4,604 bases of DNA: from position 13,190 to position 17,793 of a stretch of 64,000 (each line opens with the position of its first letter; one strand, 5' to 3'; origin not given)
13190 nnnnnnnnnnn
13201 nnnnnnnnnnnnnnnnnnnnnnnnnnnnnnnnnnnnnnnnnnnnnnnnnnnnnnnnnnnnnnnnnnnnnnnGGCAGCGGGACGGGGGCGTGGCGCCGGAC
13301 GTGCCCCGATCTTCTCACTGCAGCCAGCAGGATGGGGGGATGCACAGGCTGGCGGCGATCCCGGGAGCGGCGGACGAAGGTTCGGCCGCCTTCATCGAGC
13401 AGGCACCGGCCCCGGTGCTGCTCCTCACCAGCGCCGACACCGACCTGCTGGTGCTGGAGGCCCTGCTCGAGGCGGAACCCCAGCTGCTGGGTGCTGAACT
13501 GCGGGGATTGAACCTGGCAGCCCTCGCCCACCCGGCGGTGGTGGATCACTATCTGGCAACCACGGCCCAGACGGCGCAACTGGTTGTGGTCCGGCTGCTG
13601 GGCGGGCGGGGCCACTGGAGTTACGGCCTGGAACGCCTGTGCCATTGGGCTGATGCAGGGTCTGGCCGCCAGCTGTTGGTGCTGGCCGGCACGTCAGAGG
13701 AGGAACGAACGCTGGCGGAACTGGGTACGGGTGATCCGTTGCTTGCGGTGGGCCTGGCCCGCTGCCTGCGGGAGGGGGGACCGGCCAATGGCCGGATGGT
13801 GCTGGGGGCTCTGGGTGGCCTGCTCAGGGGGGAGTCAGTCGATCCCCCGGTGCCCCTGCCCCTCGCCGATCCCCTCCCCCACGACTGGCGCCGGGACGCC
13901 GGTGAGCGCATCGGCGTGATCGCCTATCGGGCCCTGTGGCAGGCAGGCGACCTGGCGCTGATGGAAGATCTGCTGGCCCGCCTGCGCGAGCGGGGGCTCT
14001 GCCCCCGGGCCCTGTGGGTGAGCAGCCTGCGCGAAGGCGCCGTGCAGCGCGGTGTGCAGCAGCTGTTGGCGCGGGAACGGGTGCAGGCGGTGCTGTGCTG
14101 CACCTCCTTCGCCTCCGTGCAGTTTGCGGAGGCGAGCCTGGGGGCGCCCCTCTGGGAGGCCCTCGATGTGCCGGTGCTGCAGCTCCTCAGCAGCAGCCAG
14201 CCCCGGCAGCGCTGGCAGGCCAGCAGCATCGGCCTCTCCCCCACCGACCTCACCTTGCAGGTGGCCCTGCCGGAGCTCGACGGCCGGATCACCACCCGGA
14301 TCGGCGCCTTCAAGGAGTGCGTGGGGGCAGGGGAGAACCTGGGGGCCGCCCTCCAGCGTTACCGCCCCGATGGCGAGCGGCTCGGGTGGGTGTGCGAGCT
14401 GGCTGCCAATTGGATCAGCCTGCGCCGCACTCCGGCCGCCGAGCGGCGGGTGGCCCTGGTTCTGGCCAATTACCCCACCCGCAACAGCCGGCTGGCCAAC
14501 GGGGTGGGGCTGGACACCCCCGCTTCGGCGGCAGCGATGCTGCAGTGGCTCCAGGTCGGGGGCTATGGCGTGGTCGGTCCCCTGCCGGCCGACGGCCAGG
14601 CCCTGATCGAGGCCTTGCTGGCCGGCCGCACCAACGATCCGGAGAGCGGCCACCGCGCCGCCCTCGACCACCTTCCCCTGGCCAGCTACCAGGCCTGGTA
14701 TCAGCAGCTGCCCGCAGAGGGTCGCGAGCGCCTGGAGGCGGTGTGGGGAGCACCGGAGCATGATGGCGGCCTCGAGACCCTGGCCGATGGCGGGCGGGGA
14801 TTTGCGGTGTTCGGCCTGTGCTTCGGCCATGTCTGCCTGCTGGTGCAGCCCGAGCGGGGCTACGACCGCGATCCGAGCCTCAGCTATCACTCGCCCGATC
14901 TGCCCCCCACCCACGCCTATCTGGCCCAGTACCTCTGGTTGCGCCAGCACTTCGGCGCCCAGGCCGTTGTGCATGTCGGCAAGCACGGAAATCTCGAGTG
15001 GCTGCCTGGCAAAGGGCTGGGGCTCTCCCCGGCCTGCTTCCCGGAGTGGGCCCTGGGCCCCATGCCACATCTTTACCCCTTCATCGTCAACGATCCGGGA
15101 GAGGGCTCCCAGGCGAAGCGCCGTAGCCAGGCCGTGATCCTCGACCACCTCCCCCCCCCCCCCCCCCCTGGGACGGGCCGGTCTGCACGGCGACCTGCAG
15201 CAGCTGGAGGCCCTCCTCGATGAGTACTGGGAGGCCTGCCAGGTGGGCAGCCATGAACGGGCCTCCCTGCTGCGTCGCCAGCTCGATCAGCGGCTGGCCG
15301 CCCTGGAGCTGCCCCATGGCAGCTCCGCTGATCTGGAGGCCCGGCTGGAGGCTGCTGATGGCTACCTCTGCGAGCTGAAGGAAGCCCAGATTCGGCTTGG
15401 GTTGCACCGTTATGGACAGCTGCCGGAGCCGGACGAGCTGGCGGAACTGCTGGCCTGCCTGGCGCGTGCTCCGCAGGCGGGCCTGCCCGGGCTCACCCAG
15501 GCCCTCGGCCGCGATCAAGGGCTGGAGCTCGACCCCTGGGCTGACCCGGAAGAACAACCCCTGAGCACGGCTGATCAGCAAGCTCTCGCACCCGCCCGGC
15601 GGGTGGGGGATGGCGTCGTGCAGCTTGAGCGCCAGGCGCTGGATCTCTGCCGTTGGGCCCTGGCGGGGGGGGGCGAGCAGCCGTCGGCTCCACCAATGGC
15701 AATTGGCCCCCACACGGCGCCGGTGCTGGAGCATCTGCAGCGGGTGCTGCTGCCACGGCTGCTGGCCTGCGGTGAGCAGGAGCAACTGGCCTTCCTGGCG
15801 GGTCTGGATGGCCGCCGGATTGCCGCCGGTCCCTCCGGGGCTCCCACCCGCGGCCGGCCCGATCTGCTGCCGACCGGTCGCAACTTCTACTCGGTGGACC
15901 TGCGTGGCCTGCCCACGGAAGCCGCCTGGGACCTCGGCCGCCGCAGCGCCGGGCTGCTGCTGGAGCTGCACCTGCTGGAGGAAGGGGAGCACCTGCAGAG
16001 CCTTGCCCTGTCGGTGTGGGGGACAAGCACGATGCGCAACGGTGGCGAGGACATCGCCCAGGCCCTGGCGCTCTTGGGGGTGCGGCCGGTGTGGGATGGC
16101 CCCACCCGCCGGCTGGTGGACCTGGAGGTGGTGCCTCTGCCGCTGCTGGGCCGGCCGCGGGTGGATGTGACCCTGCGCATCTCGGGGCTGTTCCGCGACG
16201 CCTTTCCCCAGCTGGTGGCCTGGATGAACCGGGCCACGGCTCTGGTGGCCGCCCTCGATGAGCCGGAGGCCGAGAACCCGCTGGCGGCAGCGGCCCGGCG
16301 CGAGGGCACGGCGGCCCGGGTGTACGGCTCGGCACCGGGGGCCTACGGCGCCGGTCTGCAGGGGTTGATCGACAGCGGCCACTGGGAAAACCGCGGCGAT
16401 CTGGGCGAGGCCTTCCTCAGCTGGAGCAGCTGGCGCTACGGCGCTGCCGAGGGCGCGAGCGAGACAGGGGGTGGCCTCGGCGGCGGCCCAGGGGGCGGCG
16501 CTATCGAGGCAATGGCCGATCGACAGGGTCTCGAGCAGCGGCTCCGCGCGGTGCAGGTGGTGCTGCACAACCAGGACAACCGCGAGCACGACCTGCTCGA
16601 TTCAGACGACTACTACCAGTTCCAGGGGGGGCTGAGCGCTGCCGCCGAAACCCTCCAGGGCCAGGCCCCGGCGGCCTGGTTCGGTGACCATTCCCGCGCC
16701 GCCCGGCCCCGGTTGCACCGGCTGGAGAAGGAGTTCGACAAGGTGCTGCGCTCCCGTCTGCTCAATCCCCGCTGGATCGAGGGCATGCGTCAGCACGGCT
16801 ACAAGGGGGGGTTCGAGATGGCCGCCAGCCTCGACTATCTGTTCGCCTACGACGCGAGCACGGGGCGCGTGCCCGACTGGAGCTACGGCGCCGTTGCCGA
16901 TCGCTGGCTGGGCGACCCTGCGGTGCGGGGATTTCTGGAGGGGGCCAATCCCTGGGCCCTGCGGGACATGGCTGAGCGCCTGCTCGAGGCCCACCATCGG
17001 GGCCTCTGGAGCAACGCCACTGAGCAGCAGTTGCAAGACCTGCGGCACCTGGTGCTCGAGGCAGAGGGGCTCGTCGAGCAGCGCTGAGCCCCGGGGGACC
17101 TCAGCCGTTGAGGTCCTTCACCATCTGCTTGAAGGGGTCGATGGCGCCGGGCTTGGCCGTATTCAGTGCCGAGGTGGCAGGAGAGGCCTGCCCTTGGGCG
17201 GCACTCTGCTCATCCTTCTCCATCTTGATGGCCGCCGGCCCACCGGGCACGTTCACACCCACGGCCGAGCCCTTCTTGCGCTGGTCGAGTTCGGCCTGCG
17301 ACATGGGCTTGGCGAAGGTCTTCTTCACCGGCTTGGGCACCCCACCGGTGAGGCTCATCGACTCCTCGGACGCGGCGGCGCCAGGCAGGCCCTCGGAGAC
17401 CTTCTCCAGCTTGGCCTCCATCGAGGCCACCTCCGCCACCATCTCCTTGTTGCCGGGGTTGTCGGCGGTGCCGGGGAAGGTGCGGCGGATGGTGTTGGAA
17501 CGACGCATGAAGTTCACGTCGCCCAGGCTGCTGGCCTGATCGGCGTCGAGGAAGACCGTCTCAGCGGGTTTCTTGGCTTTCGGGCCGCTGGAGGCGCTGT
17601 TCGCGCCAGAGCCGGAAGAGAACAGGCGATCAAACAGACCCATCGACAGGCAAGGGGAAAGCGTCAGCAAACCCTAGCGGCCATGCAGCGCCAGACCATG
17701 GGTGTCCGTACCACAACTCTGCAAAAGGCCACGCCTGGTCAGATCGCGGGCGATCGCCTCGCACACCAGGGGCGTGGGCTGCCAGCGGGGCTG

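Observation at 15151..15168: An 18-nt poly-C tract splits cobN into two frames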

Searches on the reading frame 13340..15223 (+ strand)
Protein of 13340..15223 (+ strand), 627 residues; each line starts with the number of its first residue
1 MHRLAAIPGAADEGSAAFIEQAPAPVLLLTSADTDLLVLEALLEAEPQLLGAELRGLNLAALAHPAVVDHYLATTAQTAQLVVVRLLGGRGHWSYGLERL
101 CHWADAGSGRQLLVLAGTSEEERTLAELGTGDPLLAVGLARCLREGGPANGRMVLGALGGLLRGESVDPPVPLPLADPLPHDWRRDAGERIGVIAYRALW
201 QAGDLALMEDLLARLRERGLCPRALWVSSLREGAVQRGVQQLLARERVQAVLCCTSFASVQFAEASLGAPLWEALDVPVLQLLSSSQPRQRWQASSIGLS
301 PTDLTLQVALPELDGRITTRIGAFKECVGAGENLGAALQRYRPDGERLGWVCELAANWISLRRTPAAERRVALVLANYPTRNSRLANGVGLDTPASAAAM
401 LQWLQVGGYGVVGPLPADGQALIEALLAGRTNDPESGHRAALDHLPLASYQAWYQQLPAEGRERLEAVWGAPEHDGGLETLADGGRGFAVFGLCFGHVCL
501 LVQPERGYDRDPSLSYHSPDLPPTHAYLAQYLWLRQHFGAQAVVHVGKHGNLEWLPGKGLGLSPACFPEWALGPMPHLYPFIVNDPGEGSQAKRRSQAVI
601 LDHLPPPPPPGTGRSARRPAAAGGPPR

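Call 10: find_encoding_contigs(protein=window:13340-15223:+, flank=10000, max_places=10)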
Protein window:13340-15223:+ (627 aa): no gene with exactly this product is on record in the collection.

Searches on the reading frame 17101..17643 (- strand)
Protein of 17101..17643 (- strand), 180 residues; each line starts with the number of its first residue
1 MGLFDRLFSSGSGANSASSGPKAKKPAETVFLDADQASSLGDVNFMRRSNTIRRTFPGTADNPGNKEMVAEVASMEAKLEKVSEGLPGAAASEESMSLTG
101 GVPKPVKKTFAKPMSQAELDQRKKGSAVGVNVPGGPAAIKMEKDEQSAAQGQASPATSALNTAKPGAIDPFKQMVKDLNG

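Call 22: find_encoding_contigs(protein=window:17101-17643:-, flank=4000, max_places=10)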
Protein window:17101-17643:- (180 aa): 8 contigs read that carry it; 7 places shown.
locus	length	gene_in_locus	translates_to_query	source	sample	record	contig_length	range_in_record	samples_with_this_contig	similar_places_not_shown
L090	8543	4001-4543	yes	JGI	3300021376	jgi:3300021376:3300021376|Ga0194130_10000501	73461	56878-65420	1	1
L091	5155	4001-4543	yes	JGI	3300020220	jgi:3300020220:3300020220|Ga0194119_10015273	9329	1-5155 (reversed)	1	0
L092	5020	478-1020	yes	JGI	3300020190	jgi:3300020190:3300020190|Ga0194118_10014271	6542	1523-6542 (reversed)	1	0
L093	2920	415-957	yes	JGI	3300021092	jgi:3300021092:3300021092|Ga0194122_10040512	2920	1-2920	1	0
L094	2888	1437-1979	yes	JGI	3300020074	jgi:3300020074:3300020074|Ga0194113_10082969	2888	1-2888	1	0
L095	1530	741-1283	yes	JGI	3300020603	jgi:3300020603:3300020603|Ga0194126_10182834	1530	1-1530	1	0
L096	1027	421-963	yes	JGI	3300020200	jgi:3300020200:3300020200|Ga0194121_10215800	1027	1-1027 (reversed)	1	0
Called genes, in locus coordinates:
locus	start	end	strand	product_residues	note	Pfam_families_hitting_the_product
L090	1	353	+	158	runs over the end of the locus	PF05099:TerB (weak)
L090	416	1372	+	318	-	PF14226:DIOX_N, PF03171:2OG-FeII_Oxy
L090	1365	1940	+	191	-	PF01694:Rhomboid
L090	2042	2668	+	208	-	-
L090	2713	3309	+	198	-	PF03653:UPF0093, PF05425:CopD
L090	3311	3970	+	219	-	PF02811:PHP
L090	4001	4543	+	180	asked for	-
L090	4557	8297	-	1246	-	PF02514:CobN-Mg_chel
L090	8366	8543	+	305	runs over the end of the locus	PF01063:Aminotran_4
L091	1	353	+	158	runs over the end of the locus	PF05099:TerB (weak)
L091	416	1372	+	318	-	PF14226:DIOX_N, PF03171:2OG-FeII_Oxy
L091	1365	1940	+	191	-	PF01694:Rhomboid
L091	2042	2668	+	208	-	-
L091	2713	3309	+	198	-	PF03653:UPF0093, PF05425:CopD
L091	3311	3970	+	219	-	PF02811:PHP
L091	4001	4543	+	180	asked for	-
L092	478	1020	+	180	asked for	-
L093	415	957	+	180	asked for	-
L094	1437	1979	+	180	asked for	-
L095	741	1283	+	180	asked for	-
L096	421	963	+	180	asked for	-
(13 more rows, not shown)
